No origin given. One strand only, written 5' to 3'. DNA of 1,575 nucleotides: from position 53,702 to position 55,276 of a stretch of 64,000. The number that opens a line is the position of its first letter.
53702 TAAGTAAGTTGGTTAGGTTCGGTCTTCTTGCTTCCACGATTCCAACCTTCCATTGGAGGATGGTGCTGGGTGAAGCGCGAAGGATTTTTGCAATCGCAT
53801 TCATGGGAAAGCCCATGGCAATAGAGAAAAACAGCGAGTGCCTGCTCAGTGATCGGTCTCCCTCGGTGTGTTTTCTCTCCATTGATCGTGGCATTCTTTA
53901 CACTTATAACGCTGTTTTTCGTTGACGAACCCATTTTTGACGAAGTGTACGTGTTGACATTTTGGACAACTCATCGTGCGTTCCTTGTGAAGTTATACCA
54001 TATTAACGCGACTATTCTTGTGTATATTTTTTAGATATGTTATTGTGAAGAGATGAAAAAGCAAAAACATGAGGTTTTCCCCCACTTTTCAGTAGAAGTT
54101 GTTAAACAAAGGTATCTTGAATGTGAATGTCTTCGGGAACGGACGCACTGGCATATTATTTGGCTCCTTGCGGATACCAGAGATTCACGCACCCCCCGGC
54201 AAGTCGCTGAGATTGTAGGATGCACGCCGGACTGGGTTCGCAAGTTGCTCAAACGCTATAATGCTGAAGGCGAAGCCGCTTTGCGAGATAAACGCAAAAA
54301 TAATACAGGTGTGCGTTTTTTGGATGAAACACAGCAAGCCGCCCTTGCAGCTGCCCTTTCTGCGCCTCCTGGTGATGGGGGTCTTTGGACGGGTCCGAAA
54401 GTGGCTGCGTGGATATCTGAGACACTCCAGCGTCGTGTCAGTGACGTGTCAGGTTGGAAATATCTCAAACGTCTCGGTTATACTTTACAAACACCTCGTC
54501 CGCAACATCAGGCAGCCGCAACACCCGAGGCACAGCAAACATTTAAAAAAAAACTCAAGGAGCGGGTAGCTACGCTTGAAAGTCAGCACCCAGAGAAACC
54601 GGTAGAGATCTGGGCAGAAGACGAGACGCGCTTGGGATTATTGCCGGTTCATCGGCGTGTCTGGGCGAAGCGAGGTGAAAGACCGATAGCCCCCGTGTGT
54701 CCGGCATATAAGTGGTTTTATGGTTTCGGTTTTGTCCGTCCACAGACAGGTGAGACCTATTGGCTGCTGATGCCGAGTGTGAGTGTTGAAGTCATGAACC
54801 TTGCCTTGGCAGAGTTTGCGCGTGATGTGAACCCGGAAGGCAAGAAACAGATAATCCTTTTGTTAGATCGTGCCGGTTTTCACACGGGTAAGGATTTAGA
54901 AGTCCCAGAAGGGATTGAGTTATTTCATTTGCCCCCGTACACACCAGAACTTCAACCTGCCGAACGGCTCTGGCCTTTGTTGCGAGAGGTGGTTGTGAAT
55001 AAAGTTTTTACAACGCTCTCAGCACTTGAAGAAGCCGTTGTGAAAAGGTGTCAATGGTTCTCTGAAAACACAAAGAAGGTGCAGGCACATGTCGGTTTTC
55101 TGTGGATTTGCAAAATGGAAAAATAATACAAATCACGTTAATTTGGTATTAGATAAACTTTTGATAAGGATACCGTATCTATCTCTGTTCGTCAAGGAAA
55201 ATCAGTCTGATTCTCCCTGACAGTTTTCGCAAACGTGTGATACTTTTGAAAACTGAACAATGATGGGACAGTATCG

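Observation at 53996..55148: The 91-bp MITE shares its termini with a resident IS630-family element, which is its likely mobilising parent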

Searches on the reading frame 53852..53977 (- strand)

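Call 62: search_protein_families(library=pfam, proteins=[window:53852-53977:-], max_evalue=0.001)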
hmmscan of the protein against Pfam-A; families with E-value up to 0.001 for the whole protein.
window:53852-53977:- (42 aa): 2 families
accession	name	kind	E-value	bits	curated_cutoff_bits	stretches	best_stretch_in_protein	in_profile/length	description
PF12760.12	Zn_ribbon_IS1595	-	0.00026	21.3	25.4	1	3-32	20-46/46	Transposase zinc-ribbon domain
PF03811.18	Zn_ribbon_InsA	-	0.00045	20.3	26.1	1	1-30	5-35/35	InsA N-terminal domain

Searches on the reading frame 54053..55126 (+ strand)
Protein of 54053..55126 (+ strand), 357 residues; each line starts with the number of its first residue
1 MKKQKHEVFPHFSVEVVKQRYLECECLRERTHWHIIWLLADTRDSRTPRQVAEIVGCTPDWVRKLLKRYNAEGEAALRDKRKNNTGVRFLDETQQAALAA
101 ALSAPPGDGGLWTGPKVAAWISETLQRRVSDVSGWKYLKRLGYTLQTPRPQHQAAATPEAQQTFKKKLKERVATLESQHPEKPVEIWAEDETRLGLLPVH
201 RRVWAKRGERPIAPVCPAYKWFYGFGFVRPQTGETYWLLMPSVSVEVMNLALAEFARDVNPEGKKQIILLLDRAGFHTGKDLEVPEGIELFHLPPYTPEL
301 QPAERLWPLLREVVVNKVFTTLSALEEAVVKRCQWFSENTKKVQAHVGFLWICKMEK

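Call 9: search_protein_families(library=pfam, proteins=[window:54053-55126:+], max_evalue=0.01)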
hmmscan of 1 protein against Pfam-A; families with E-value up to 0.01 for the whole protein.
window:54053-55126:+ (357 aa): 6 families
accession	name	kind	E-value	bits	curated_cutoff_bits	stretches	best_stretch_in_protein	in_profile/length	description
PF13592.12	HTH_33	-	1e-16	60.7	25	1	108-167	1-59/60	Winged helix-turn helix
PF13358.12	DDE_3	-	1.2e-14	54.8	28.6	1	186-325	2-145/146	DDE superfamily endonuclease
PF13551.12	HTH_29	-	6.1e-12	45.9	28.1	1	32-94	1-62/64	Winged helix-turn helix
PF13384.12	HTH_23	-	1.2e-09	38.1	24.6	1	27-78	2-50/50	Homeodomain-like domain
PF13565.12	HTH_32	-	1.6e-08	35.4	33.7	1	61-135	1-70/73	Homeodomain-like domain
PF13518.12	HTH_28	-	3.8e-07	30.5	25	1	49-83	16-50/52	Helix-turn-helix domain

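Call 10: search_protein_families(library=ncbifam, proteins=[window:54053-55126:+], max_evalue=0.01)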
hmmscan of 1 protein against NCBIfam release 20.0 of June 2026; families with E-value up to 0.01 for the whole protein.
window:54053-55126:+ (357 aa): 3 families
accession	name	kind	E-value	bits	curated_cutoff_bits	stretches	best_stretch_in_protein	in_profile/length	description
NF033545.0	transpos_IS630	equivalog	1.6e-65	221.5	100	1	38-335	8-297/299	IS630 family transposase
NF033577.2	transpos_IS481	equivalog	1.3e-06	28.2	224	1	43-197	11-142/284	IS481 family transposase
NF033594.2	transpos_ISNCY_2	equivalog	0.0016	17.6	250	1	45-97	10-62/368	ISNCY family transposase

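Call 11: find_encoding_contigs(protein=window:54053-55126:+, flank=10000, max_places=10)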
Protein window:54053-55126:+ (357 aa): no gene with exactly this product is on record in the collection.

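Call 12: find_homologous_proteins(query=window:54053-55126:+, max_evalue=1e-20)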
Query window:54053-55126:+ (357 aa): 302 proteins with E <= 1e-20 among 8000 candidates; the best 120 are listed.
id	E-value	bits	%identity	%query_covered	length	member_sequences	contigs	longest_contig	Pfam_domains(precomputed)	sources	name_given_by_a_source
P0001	5.7e-242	820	99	100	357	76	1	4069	PF13384.13,PF13551.13,PF13518.13,PF13592.13,PF13565.13,PF13358.13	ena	-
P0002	5.0e-221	751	91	100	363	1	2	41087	PF13384.13,PF13551.13,PF13518.13,PF13592.13,PF13565.13,PF13358.13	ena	-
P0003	5.5e-213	725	87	100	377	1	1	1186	PF13384.13,PF13551.13,PF13518.13,PF13592.13,PF13565.13,PF13358.13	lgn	-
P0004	7.7e-213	724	91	96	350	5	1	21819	PF13384.13,PF13551.13,PF13518.13,PF13592.13,PF13565.13,PF13358.13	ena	-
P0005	8.8e-212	721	90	99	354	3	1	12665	PF13384.13,PF13551.13,PF13518.13,PF13592.13,PF13565.13,PF13358.13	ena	-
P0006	2.7e-208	710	87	100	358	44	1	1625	PF13384.13,PF13551.13,PF13518.13,PF13592.13,PF13565.13,PF13358.13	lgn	-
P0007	2.2e-199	680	81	99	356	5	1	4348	PF13384.13,PF13551.13,PF13592.13,PF13565.13,PF13358.13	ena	-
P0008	1.5e-191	654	79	100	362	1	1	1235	PF13551.13,PF13592.13,PF13565.13,PF13358.13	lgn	-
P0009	1.5e-186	638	77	100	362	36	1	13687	PF13384.13,PF13551.13,PF13592.13,PF13565.13,PF13358.13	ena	-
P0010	5.0e-186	636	77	100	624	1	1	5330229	PF13384.13,PF13551.13,PF13518.13,PF13592.13,PF13565.13,PF13358.13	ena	-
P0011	6.0e-185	633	76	100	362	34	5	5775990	PF13384.13,PF13551.13,PF13518.13,PF13592.13,PF13565.13,PF13358.13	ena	-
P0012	1.0e-184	632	76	100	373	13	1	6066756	PF13384.13,PF13551.13,PF13518.13,PF13592.13,PF13565.13,PF13358.13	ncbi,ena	-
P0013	6.4e-183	626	76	100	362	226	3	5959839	PF13384.13,PF13551.13,PF13518.13,PF13592.13,PF13565.13,PF13358.13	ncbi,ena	-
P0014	3.3e-180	617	75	100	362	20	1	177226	PF13384.13,PF13551.13,PF13518.13,PF13592.13,PF13565.13,PF13358.13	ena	-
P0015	5.6e-137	475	79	68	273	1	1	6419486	PF13592.13,PF13358.13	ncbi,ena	-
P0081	1.2e-84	303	44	97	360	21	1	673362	PF13384.13,PF13551.13,PF13518.13,PF13592.13,PF13565.13,PF13358.13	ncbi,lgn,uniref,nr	ncbi:IS630 family transposase [Chroococcidiopsis sp. CCMEE 29]|uniref:IS630 family transposase n=1 T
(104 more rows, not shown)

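Call 13: find_related_loci(query=window:54053-55126:+, collection=genome_contigs, flank=10000)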
Query window:54053-55126:+ (357 aa) in genome_contigs; peptide patterns used: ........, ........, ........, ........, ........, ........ (x = any residue, [..] = any of these).
107 stretches matched a pattern; 48 encode a relative of the query (tblastn E <= 1e-3); 48 distinct loci.
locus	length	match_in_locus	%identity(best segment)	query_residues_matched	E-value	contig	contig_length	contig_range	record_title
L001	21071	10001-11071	90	1-357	0e+0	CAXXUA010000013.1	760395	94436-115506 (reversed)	MAG: Candidatus Poribacteria bacterium isolate 64057701-0cd0-4337-b80b-d127c366c46f genome assembly, contig: contig_13,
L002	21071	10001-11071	90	1-357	0e+0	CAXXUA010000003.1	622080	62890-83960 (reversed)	MAG: Candidatus Poribacteria bacterium isolate 64057701-0cd0-4337-b80b-d127c366c46f genome assembly, contig: contig_3, w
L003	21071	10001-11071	90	1-357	0e+0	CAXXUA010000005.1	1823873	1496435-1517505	MAG: Candidatus Poribacteria bacterium isolate 64057701-0cd0-4337-b80b-d127c366c46f genome assembly, contig: contig_5, w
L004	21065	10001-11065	85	1-357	0e+0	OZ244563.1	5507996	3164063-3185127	MAG: Candidatus Poribacteria bacterium isolate ff81fa92-488d-40f9-821d-30cdc2806971 genome assembly, chromosome: 1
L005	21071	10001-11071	76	1-357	0e+0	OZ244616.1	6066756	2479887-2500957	MAG: Candidatus Poribacteria bacterium isolate e5250d40-67f0-410b-965f-0d198546f1b0 genome assembly, chromosome: 1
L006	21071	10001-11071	76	1-357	0e+0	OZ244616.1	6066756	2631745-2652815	MAG: Candidatus Poribacteria bacterium isolate e5250d40-67f0-410b-965f-0d198546f1b0 genome assembly, chromosome: 1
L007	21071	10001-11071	76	1-357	0e+0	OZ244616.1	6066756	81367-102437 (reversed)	MAG: Candidatus Poribacteria bacterium isolate e5250d40-67f0-410b-965f-0d198546f1b0 genome assembly, chromosome: 1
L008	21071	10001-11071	76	1-357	0e+0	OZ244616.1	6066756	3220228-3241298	MAG: Candidatus Poribacteria bacterium isolate e5250d40-67f0-410b-965f-0d198546f1b0 genome assembly, chromosome: 1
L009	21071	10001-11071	76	1-357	0e+0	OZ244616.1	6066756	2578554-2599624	MAG: Candidatus Poribacteria bacterium isolate e5250d40-67f0-410b-965f-0d198546f1b0 genome assembly, chromosome: 1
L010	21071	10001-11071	76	1-357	0e+0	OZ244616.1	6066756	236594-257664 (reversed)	MAG: Candidatus Poribacteria bacterium isolate e5250d40-67f0-410b-965f-0d198546f1b0 genome assembly, chromosome: 1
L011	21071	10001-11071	76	1-357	0e+0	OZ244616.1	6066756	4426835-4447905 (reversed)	MAG: Candidatus Poribacteria bacterium isolate e5250d40-67f0-410b-965f-0d198546f1b0 genome assembly, chromosome: 1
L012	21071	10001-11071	76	1-357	0e+0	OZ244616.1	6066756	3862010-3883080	MAG: Candidatus Poribacteria bacterium isolate e5250d40-67f0-410b-965f-0d198546f1b0 genome assembly, chromosome: 1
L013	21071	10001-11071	76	1-357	0e+0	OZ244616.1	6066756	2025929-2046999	MAG: Candidatus Poribacteria bacterium isolate e5250d40-67f0-410b-965f-0d198546f1b0 genome assembly, chromosome: 1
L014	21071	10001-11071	76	1-357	0e+0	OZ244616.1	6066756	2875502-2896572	MAG: Candidatus Poribacteria bacterium isolate e5250d40-67f0-410b-965f-0d198546f1b0 genome assembly, chromosome: 1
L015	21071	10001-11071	76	1-357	0e+0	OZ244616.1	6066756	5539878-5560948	MAG: Candidatus Poribacteria bacterium isolate e5250d40-67f0-410b-965f-0d198546f1b0 genome assembly, chromosome: 1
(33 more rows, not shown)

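Call 35: find_encoding_contigs(protein=P0001, flank=10000, max_places=10)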
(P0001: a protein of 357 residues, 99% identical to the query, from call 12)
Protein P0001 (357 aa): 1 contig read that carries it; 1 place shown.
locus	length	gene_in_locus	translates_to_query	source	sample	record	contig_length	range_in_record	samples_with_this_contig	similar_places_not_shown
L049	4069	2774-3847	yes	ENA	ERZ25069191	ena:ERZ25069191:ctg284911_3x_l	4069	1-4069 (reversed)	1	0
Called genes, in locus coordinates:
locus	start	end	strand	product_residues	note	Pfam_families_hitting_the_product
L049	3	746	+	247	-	?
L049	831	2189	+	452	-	PF00884:Sulfatase, PF01663:Phosphodiest (faint), PF02995:DUF229 (weak), PF16347:SGSH_C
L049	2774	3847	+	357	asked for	PF13384:HTH_23, PF13551:HTH_29, PF13518:HTH_28 (weak), PF13565:HTH_32, PF13592:HTH_33, PF13358:DDE_3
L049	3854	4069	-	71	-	?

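Call 36: find_encoding_contigs(protein=P0002, flank=10000, max_places=10)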
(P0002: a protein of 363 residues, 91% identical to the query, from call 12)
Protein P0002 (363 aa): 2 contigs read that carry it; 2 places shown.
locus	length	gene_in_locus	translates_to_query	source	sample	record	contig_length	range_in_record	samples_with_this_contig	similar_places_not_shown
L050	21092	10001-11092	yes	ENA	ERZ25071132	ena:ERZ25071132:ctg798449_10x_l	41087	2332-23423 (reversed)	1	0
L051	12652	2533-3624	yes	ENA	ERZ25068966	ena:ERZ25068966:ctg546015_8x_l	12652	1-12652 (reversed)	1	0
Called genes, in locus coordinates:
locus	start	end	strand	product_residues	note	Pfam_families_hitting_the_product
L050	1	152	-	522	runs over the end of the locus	PF00004:AAA, PF07724:AAA_2, PF10431:ClpB_D2-small (faint)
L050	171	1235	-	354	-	PF01717:Meth_synt_2, PF08267:Meth_synt_1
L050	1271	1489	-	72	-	-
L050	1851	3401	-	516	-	PF09861:Lar_N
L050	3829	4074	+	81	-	-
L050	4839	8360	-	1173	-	-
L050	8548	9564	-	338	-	PF13546:DDE_5, PF04693:DDE_Tnp_2, PF01609:DDE_Tnp_1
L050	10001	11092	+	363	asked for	PF13384:HTH_23, PF13551:HTH_29, PF13518:HTH_28 (weak), PF13565:HTH_32, PF13592:HTH_33, PF13358:DDE_3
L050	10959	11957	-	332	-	PF00058:Ldl_recept_b (faint)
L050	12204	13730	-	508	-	PF01555:N6_N4_Mtase, PF04471:Mrr_cat (weak), PF22722:NA-iREase1 (weak)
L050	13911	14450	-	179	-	PF01609:DDE_Tnp_1, PF13359:DDE_Tnp_4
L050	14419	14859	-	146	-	PF13613:HTH_Tnp_4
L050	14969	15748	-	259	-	PF00857:Isochorismatase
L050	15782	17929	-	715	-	PF00675:Peptidase_M16, PF05193:Peptidase_M16_C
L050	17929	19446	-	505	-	PF00675:Peptidase_M16, PF05193:Peptidase_M16_C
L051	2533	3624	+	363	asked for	PF13384:HTH_23, PF13551:HTH_29, PF13518:HTH_28 (weak), PF13565:HTH_32, PF13592:HTH_33, PF13358:DDE_3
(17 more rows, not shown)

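Call 48: search_dna_similar(query=window:54053-55123:+, collection=plasmids, mode=protein, max_rows=30, max_evalue=1e-30)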
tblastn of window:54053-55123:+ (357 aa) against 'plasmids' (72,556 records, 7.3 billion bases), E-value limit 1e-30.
Records with a match: 41; places in all: 88; records where one place covers at least 80% of the query: 21.
Best place of each record, by identity: <60% 41.
By first word of the organism name: Thermus 26; Deinococcus 4; Roseomonas 3; Trichormus 2; Stanieria 1; Nostoc 1; Acaryochloris 1; Azospirillum 1; Methylocystis 1; Cyanobacterium 1.
By predicted mobility (MOB-suite, as given by PLSDB): non-mobilizable 35; conjugative 4; mobilizable 2.
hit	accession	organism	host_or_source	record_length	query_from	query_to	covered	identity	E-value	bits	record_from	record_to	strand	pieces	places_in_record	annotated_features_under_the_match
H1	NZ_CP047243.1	Trichormus variabilis 0441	cell culture,thermal spring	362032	11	355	97%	47.0%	1e-93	312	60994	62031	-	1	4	IS630-like element ISAva6 family transposase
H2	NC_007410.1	Trichormus variabilis ATCC 29413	-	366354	11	355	97%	47.0%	1e-93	312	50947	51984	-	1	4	IS630-like element ISAva6 family transposase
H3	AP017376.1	Stanieria sp. NIES-3757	-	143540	8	351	96%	46.9%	2e-77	315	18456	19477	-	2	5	hypothetical protein (x2)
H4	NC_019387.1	Thermus oshimai JL-2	-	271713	21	351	89%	45.3%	4e-57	248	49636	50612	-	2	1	IS630 family transposase | winged helix-turn-helix domain-containing protein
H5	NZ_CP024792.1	Nostoc flagelliforme CCNUN1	cell culture,desert soil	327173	8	334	89%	43.1%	2e-63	269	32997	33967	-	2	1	none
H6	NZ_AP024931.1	Thermus thermophilus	-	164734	47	351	83%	44.1%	1e-55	243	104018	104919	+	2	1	IS630 family transposase (x2)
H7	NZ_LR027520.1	Thermus thermophilus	-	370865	47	351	83%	44.1%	1e-55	242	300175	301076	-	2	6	IS630 family transposase | winged helix-turn-helix domain-containing protein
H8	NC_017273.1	Thermus thermophilus SG0.5JP17-16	-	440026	47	351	83%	44.1%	2e-55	242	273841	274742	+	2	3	IS630 family transposase (x2)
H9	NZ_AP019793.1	Thermus thermophilus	-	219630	47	351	83%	44.1%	2e-55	242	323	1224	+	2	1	IS630 family transposase (x2)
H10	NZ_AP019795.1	Thermus thermophilus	-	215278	47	351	83%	44.1%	2e-55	242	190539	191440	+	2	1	IS630 family transposase (x2)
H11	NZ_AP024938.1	Thermus thermophilus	-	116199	47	351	83%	44.1%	2e-55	242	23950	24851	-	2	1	IS630 family transposase (x2)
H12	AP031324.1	Thermus thermophilus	-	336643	47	351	83%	44.1%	2e-55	242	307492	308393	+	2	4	hypothetical protein | winged helix-turn-helix domain-containing protein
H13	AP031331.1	Thermus thermophilus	-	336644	47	351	83%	44.1%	2e-55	242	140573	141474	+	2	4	hypothetical protein | winged helix-turn-helix domain-containing protein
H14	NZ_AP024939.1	Thermus thermophilus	-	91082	47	351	83%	44.1%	2e-55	242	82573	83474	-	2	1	IS630 family transposase (x2)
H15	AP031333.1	Thermus thermophilus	-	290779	47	351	83%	44.1%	2e-55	242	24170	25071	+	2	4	hypothetical protein | winged helix-turn-helix domain-containing protein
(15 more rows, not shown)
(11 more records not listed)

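Call 49: get_annotated_region(hit=H2, flank=20000)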
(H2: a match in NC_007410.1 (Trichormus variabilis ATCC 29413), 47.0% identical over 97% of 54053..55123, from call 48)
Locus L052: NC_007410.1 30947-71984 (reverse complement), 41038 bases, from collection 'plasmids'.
description: Trichormus variabilis ATCC 29413 plasmid A, complete sequence
organism: Trichormus variabilis ATCC 29413 (NCBI taxid 240292)
taxonomy: Bacteria; Cyanobacteriota; Cyanophyceae; Nostocales; Nostocaceae; Trichormus; Trichormus variabilis; Trichormus variabilis ATCC 29413
host: -; source: -; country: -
typing (MOB-suite, as given by PLSDB): conjugative; replicon rep_cluster_38; relaxase MOBV,MOBV; mating-pair formation MPF_T
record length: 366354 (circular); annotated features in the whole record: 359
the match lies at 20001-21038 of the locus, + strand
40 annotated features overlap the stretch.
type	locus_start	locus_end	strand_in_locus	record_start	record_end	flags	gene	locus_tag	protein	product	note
CDS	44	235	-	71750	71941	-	-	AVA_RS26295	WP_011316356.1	hypothetical protein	-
CDS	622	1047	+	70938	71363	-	-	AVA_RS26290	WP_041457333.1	GFA family protein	-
CDS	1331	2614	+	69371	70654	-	iscB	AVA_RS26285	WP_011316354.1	RNA-guided endonuclease IscB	-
CDS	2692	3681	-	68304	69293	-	-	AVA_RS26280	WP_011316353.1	hypothetical protein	-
CDS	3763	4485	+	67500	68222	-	-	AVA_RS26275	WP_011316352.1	MGMT family protein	GO:0006281 - DNA repair [Evidence IEA]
CDS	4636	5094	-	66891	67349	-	-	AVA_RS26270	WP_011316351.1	GNAT family N-acetyltransferase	-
CDS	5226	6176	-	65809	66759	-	-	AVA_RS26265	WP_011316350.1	RpoD/SigA family RNA polymerase sigma factor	-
CDS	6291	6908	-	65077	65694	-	-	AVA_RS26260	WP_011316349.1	hypothetical protein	-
CDS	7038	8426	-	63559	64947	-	-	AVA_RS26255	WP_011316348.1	hypothetical protein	-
CDS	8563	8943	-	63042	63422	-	-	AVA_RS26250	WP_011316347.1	hypothetical protein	-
CDS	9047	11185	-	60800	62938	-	-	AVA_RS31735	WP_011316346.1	hypothetical protein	-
CDS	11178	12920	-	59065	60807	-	-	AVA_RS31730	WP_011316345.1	hypothetical protein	-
CDS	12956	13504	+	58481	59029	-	-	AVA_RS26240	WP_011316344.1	hypothetical protein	-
CDS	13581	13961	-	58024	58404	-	-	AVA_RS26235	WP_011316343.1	hypothetical protein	-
CDS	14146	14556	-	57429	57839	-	-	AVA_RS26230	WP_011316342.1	hypothetical protein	-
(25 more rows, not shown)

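Call 75: find_encoding_contigs(protein=P0081, flank=600, max_places=10)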
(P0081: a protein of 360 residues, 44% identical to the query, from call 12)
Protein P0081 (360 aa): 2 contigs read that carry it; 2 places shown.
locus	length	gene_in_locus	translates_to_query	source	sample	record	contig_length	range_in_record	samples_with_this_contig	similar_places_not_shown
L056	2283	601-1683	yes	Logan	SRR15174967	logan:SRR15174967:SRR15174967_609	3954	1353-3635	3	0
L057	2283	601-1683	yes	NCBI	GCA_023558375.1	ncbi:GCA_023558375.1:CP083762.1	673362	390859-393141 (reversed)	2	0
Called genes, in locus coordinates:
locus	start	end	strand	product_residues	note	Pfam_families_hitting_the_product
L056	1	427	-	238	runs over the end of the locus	PF01609:DDE_Tnp_1 (weak)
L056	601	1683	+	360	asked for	PF13384:HTH_23, PF13518:HTH_28 (weak), PF13551:HTH_29 (weak), PF13565:HTH_32 (weak), PF13592:HTH_33, PF13358:DDE_3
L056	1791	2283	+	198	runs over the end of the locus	PF13546:DDE_5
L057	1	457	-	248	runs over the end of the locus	PF01609:DDE_Tnp_1 (weak)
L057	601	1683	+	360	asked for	PF13384:HTH_23, PF13518:HTH_28 (weak), PF13551:HTH_29 (weak), PF13565:HTH_32 (weak), PF13592:HTH_33, PF13358:DDE_3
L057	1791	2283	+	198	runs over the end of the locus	PF13546:DDE_5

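Call 76: find_encoding_contigs(protein=P0013, flank=600, max_places=10)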
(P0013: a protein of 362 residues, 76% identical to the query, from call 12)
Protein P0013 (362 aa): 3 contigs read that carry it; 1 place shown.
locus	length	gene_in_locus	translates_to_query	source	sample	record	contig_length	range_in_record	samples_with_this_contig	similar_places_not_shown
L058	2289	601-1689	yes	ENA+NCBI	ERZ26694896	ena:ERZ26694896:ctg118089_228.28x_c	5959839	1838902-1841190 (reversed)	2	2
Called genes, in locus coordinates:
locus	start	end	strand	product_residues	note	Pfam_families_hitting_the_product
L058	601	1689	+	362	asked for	PF13384:HTH_23, PF13551:HTH_29, PF13518:HTH_28 (weak), PF13565:HTH_32, PF13592:HTH_33, PF13358:DDE_3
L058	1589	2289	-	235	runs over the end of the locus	PF01609:DDE_Tnp_1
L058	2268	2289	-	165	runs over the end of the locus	-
